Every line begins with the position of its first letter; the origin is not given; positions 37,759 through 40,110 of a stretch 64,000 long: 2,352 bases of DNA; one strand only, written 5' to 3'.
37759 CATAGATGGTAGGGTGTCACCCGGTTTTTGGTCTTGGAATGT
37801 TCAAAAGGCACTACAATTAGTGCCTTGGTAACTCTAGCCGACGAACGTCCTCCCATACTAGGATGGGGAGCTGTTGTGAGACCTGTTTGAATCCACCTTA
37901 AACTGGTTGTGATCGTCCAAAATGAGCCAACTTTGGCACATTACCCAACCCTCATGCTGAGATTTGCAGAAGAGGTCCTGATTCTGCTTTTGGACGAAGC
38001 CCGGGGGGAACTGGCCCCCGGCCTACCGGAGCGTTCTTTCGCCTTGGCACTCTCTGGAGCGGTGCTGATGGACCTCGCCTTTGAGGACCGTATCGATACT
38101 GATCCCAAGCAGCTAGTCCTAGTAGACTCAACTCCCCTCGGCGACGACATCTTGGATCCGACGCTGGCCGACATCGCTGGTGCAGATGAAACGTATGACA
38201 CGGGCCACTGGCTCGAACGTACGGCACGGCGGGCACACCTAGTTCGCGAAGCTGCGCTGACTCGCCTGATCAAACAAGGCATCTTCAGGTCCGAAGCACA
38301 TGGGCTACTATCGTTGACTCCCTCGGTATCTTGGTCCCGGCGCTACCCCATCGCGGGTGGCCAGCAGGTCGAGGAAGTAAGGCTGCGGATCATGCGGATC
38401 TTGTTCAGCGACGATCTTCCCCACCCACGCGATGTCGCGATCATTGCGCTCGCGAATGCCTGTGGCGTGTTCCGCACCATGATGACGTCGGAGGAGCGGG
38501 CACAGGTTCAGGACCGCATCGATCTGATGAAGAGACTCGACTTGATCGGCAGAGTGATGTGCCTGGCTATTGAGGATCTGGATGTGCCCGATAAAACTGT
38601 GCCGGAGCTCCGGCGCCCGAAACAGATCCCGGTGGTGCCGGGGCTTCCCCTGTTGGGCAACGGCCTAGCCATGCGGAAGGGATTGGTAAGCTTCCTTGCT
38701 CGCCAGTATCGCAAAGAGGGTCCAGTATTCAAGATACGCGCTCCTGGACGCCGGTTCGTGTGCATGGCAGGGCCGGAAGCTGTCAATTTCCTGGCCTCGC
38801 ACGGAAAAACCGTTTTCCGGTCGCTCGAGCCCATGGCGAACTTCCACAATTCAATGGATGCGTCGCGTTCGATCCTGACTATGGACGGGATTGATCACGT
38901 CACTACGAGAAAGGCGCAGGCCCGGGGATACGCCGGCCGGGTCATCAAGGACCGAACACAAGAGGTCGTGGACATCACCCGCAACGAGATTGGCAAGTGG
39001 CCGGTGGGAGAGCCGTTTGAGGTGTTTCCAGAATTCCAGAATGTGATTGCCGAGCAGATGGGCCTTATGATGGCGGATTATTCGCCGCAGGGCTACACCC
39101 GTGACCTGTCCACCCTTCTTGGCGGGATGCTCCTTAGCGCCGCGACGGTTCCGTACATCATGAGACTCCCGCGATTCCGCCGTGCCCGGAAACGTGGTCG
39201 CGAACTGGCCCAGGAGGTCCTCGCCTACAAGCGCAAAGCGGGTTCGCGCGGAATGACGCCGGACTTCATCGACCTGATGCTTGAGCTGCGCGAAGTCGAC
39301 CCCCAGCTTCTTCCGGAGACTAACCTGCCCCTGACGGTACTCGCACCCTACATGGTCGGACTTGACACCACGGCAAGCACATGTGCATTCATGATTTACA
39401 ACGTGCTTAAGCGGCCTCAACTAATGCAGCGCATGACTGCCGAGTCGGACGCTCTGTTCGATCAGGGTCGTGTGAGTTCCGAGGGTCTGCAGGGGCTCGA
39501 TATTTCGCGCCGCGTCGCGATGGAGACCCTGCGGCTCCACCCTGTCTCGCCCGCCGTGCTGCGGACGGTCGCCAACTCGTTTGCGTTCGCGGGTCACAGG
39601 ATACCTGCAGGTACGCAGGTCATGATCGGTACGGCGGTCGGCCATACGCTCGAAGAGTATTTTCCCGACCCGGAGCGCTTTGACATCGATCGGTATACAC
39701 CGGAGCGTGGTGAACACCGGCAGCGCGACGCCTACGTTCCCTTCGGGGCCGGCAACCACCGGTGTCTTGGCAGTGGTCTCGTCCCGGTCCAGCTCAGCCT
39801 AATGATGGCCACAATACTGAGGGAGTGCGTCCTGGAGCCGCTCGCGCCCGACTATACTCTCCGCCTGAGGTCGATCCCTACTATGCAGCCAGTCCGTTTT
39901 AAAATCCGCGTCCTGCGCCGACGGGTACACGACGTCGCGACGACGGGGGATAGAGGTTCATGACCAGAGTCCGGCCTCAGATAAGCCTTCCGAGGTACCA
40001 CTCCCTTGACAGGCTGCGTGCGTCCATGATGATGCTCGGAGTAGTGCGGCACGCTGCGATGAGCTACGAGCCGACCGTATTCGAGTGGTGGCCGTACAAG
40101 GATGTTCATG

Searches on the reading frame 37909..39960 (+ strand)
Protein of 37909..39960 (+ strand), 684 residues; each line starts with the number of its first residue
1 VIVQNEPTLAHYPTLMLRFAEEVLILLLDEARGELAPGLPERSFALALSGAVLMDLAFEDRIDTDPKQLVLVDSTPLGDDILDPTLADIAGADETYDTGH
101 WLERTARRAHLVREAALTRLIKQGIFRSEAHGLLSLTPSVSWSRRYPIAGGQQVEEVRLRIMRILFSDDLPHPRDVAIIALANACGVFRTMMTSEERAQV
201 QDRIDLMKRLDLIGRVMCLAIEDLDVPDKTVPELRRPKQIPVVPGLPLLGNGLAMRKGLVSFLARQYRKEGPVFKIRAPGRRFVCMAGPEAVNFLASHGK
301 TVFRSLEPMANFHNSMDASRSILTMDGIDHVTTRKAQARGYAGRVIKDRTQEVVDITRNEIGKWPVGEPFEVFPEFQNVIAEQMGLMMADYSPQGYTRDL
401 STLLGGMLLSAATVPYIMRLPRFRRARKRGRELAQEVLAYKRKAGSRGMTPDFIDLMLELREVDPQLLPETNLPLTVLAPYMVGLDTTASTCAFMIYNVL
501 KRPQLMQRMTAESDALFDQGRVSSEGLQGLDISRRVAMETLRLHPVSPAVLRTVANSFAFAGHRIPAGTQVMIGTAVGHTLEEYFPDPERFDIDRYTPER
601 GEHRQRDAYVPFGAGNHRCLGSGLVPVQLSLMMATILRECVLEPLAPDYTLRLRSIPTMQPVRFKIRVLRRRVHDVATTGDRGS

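Call 11: search_protein_families(library=pfam, proteins=[window:37909-39960:+], max_evalue=0.001)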
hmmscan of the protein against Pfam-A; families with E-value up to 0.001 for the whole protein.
window:37909-39960:+ (684 aa): 2 families
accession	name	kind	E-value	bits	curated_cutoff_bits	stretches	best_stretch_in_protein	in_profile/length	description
PF00067.27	p450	-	2.3e-54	185.3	22.8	1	244-644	5-436/462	Cytochrome P450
PF05719.16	GPP34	-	5.1e-31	108.7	29.1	1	20-207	2-182/201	Golgi phosphoprotein 3 (GPP34)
